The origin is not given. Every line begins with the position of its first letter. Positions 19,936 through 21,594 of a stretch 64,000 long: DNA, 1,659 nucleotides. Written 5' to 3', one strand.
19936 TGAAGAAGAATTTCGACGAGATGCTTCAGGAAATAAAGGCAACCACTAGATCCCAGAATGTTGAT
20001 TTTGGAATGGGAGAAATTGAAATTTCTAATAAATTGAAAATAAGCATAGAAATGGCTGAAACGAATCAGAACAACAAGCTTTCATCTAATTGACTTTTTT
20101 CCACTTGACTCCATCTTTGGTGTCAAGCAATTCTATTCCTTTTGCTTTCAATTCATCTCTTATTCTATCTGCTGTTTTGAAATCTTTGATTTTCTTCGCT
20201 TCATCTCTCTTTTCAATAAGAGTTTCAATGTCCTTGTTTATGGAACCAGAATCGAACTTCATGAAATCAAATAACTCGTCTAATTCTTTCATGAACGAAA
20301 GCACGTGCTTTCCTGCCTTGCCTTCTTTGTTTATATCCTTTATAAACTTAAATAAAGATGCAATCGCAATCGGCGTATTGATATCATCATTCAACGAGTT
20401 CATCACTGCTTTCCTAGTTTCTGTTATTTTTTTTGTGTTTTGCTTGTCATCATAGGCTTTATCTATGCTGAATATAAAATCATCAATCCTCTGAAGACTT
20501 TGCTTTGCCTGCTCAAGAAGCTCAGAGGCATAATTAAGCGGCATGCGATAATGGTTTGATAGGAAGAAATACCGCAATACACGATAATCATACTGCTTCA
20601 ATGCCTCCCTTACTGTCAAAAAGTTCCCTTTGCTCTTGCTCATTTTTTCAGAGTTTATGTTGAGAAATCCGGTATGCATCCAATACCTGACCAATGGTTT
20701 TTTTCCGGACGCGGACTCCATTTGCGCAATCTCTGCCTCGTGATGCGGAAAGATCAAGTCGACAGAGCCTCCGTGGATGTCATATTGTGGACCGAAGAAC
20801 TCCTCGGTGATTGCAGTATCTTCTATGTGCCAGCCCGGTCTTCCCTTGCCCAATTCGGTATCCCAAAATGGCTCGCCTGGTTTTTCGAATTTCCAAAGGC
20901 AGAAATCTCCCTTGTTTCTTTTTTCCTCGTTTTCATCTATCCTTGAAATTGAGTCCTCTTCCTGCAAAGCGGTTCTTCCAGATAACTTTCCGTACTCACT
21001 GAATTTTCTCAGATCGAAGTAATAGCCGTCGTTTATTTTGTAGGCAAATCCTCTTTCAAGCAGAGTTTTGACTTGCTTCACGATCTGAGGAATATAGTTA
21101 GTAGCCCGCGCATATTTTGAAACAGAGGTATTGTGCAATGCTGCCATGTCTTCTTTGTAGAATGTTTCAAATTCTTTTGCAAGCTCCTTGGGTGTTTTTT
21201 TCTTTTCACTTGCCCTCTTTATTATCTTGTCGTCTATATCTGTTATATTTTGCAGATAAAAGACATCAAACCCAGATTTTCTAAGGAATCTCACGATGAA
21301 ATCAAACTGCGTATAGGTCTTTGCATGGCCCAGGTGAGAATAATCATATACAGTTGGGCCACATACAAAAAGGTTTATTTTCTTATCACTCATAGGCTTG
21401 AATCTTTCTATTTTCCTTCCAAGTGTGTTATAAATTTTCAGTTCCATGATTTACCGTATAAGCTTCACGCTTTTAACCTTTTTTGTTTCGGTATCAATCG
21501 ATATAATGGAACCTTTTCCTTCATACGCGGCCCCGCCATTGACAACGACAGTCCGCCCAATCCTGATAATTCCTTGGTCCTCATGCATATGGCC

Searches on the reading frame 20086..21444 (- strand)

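Call 72: search_protein_families(library=pfam, proteins=[window:20086-21444:-], max_evalue=0.0001)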
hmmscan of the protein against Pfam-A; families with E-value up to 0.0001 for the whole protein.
window:20086-21444:- (452 aa): 5 families
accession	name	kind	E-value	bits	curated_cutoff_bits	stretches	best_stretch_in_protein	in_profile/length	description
PF01406.26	tRNA-synt_1e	-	7.7e-113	377.3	27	1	15-314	2-300/301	tRNA synthetases class I (C) catalytic domain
PF09334.17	tRNA-synt_1g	-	4.4e-18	65.7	20.1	2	34-142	12-121/391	tRNA synthetases class I (M)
PF09190.17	DALR_2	-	3.2e-08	34.5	22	1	347-393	2-51/57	DALR domain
PF01921.24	tRNA-synt_1f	-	3.4e-07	29.9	27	1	260-342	275-355/360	tRNA synthetases class I (K)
PF00133.28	tRNA-synt_1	-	6.2e-06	25.7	22.7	0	237-299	345-407/414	tRNA synthetases class I (I, L, M and V)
